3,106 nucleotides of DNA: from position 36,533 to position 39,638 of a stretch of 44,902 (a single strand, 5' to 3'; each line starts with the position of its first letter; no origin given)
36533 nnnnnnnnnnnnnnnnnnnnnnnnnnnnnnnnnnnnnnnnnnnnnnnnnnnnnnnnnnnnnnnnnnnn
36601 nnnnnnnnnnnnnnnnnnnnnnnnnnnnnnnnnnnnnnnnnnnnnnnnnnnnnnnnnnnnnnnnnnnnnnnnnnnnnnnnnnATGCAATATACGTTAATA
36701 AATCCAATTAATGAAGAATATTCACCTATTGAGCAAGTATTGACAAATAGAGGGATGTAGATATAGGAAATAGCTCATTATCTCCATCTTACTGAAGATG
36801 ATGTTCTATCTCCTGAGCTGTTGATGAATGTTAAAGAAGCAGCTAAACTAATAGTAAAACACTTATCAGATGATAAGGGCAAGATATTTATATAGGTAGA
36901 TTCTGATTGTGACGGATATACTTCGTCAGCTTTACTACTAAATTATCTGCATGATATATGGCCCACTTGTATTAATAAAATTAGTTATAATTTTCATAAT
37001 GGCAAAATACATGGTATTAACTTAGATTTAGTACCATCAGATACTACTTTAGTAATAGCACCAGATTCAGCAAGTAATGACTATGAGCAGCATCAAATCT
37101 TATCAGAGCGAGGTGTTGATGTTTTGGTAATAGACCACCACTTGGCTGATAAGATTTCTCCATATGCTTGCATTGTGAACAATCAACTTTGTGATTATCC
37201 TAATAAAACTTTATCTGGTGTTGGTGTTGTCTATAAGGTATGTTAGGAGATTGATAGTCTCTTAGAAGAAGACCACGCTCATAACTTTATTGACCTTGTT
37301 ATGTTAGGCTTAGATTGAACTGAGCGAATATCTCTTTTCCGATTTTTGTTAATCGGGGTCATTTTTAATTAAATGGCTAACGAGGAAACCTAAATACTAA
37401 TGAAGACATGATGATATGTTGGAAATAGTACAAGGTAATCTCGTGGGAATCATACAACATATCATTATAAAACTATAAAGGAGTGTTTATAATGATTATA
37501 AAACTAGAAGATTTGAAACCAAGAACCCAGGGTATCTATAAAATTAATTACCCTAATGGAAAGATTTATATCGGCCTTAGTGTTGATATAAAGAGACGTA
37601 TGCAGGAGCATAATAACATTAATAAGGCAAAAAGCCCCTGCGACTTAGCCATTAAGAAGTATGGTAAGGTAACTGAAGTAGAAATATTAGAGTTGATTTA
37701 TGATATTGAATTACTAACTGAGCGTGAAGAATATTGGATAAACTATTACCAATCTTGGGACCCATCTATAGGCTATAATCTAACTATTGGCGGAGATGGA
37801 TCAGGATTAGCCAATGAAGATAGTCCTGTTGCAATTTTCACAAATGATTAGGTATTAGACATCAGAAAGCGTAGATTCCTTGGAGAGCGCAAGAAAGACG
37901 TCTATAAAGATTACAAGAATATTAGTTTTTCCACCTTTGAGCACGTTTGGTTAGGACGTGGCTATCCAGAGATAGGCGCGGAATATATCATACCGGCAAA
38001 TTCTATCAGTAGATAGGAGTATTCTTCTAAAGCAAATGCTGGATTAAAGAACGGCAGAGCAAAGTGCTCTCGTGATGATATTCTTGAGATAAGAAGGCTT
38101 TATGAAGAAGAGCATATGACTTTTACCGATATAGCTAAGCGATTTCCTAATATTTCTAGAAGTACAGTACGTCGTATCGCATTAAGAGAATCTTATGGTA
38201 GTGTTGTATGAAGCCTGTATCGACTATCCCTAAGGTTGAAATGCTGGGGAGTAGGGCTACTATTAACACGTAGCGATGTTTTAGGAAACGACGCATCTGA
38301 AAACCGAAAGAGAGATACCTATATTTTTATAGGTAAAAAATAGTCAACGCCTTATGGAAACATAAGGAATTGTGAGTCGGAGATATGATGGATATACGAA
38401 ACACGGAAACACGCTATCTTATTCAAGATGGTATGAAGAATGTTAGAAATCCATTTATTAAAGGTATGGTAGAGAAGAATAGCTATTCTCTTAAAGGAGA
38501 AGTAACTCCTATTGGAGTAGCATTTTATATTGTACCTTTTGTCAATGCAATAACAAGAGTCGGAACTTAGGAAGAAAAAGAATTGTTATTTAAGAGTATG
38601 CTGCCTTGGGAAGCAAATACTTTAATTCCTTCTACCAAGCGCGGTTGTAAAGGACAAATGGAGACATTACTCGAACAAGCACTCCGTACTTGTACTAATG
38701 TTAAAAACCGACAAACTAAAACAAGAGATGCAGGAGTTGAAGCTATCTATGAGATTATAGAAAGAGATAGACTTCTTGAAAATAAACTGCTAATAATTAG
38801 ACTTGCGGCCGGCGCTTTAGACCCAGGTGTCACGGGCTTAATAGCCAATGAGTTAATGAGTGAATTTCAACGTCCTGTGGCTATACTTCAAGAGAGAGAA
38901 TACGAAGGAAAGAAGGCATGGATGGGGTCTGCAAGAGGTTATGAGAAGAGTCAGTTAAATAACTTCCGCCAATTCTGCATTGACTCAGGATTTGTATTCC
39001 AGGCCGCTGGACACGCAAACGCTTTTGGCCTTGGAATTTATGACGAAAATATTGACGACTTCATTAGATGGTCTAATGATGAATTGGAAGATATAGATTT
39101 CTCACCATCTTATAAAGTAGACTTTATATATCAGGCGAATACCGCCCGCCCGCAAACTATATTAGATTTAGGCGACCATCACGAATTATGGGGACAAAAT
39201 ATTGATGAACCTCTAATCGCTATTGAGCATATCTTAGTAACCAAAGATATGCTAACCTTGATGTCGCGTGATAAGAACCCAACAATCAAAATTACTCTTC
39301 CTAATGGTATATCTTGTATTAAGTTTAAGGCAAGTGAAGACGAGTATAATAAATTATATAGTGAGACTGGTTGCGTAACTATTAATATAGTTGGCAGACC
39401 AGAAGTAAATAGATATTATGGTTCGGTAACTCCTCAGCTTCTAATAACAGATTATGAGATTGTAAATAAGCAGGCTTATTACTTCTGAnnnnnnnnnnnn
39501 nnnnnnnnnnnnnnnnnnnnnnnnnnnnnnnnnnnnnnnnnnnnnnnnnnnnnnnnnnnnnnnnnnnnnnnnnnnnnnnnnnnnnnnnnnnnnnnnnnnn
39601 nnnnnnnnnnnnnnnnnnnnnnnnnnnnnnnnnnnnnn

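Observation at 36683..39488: RecJ-like exonuclease gene split by a ~1.06-kb group-I-like intron carrying a GIY-YIG homing endonuclease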

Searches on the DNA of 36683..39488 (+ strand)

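Call 4: search_rna_families(source=window, start=37200, end=38500, threshold=evalue, max_evalue=10, show_alignments=4)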
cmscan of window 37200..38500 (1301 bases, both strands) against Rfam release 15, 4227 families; matches with E-value up to 10: 3.
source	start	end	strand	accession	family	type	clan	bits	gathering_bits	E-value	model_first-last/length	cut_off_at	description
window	37487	37542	+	RF01600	snoR25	Gene; snRNA; snoRNA; CD-box;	-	22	50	1.9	1-70/70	no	small nucleolar RNA snoR25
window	38417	38498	+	RF02539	SNOR75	Gene; snRNA; snoRNA; CD-box;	-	17.7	50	3.3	1-87/87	no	Plant small nucleolar RNA SNOR75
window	37805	37870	-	RF00607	SNORD98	Gene; snRNA; snoRNA; CD-box;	-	15.9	50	8.4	1-65/65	no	Small nucleolar RNA SNORD98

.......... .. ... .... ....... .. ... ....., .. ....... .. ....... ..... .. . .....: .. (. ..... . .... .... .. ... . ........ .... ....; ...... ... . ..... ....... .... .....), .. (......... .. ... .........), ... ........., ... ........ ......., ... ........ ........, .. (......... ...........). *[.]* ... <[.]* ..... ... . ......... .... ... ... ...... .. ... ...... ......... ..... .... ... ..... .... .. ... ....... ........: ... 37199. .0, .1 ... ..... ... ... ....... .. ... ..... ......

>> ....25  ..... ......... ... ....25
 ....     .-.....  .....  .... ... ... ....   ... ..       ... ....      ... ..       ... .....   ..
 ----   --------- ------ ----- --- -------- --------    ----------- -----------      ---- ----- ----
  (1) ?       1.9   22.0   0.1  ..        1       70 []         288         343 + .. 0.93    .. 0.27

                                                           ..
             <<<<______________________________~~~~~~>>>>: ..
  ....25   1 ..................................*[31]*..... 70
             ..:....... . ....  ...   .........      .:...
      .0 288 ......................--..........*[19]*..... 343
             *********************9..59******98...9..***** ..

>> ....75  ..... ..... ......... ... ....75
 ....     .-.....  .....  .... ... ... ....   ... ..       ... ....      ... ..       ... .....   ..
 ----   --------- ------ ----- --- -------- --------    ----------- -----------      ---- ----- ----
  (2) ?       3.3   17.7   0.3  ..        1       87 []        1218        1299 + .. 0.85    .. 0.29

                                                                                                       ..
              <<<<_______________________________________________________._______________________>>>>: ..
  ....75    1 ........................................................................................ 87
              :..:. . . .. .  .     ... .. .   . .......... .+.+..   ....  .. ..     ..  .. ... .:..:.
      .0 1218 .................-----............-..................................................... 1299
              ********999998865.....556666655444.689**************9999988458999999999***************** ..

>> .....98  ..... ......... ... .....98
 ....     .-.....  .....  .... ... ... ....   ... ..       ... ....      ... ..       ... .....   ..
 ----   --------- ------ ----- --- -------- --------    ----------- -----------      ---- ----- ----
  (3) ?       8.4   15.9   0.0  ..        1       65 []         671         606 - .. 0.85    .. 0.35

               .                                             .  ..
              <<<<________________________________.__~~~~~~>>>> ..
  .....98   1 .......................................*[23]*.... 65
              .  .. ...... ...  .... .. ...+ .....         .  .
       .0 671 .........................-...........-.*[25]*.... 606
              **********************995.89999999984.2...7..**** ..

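Call 8: search_dna_similar(query=window:36683-39488:+, collection=phages, mode=distant, max_rows=30)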
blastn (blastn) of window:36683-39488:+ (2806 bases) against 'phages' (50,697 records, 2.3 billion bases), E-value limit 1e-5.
Records with a match: 2; places in all: 2; records where one place covers at least 80% of the query: 0.
Best place of each record, by identity: 80-90% 2.
By first word of the organism name: Enterococcus 2.
By host as written in the record: Enterococcus faecalis 2.
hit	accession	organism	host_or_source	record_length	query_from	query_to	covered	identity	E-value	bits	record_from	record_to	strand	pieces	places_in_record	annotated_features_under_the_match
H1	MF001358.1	Enterococcus phage EF1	Enterococcus faecalis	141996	1529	1630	4%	81.9%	2e-14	88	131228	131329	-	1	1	hypothetical protein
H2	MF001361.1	Enterococcus phage EF5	Enterococcus faecalis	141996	1529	1630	4%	81.9%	2e-14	88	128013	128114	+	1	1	hypothetical protein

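Call 10: get_annotated_region(hit=H1, flank=3000)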
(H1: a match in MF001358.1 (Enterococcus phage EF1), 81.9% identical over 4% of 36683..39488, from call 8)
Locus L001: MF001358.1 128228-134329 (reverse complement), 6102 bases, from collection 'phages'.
description: Enterococcus phage EF1, partial genome.
organism: Enterococcus phage EF1 (NCBI taxid 2025813)
taxonomy: Viruses; Duplodnaviria; Heunggongvirae; Uroviricota; Caudoviricetes
host: Enterococcus faecalis; source: -; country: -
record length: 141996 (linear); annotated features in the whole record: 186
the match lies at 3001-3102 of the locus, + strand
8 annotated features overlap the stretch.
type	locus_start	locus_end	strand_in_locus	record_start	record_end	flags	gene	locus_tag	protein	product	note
CDS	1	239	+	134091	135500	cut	-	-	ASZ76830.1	DNA polymerase III alpha subunit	-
CDS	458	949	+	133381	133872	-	-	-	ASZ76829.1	HNH homing endonuclease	HNH homing endonuclease # Phage intron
CDS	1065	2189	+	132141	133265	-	-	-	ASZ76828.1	DNA polymerase III alpha subunit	-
CDS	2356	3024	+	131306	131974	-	-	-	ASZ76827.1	hypothetical protein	-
CDS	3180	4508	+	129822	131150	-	-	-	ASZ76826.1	hypothetical protein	-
CDS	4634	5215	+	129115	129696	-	-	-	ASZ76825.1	hypothetical protein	-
CDS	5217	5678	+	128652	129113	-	-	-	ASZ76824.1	hypothetical protein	-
CDS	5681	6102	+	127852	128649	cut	-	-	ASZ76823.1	deoxyuridine 5'-triphosphate nucleotidohydrolase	-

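Call 11: search_rna_families(source=L001, threshold=evalue, max_evalue=1, show_alignments=3)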
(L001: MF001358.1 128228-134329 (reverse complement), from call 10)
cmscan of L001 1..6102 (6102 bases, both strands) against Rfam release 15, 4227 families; matches with E-value up to 1: 0.
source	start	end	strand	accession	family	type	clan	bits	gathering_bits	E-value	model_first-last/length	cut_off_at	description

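Call 21: search_dna_similar(query=window:38205-38380:+, collection=phages, mode=distant, max_rows=60, max_evalue=0.01)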
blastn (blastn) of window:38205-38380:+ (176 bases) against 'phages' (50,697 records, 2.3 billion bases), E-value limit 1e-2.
Records with a match: 16; places in all: 18; records where one place covers at least 80% of the query: 0.
Best place of each record, by identity: 80-90% 16.
By first word of the organism name: Prevotella 14; Enterococcus 2.
By host as written in the record: Prevotella sp. 14; Enterococcus faecalis 2.
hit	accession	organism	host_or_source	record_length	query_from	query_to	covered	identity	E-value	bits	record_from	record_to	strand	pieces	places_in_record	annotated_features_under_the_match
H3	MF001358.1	Enterococcus phage EF1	Enterococcus faecalis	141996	7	108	58%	81.9%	1e-15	88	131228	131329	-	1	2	hypothetical protein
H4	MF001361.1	Enterococcus phage EF5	Enterococcus faecalis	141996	7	108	58%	81.9%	1e-15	88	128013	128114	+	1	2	hypothetical protein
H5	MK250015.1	Prevotella phage Lak-A1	Prevotella sp.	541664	44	87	25%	88.6%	2e-6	58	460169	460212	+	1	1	record has no annotation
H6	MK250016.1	Prevotella phage Lak-A1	Prevotella sp.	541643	44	87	25%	88.6%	2e-6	58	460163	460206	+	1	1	record has no annotation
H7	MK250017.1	Prevotella phage Lak-A1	Prevotella sp.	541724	44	87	25%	88.6%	2e-6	58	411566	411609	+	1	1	record has no annotation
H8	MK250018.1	Prevotella phage Lak-A1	Prevotella sp.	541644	44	87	25%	88.6%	2e-6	58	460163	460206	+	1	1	record has no annotation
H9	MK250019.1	Prevotella phage Lak-A2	Prevotella sp.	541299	44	87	25%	88.6%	2e-6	58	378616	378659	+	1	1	record has no annotation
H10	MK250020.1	Prevotella phage Lak-B1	Prevotella sp.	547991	44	87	25%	86.4%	2e-5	54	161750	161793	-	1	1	record has no annotation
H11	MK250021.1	Prevotella phage Lak-B2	Prevotella sp.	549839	44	87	25%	86.4%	2e-5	54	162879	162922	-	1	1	record has no annotation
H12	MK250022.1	Prevotella phage Lak-B3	Prevotella sp.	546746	44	87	25%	86.4%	2e-5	54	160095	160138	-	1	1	record has no annotation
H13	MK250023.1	Prevotella phage Lak-B4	Prevotella sp.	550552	44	87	25%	86.4%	2e-5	54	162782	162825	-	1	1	record has no annotation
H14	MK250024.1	Prevotella phage Lak-B5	Prevotella sp.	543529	44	87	25%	86.4%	2e-5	54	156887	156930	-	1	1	record has no annotation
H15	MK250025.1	Prevotella phage Lak-B6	Prevotella sp.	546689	44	87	25%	86.4%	2e-5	54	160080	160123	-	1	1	record has no annotation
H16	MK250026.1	Prevotella phage Lak-B7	Prevotella sp.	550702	44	87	25%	86.4%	2e-5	54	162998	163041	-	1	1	record has no annotation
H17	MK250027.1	Prevotella phage Lak-B8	Prevotella sp.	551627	44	87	25%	86.4%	2e-5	54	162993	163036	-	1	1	record has no annotation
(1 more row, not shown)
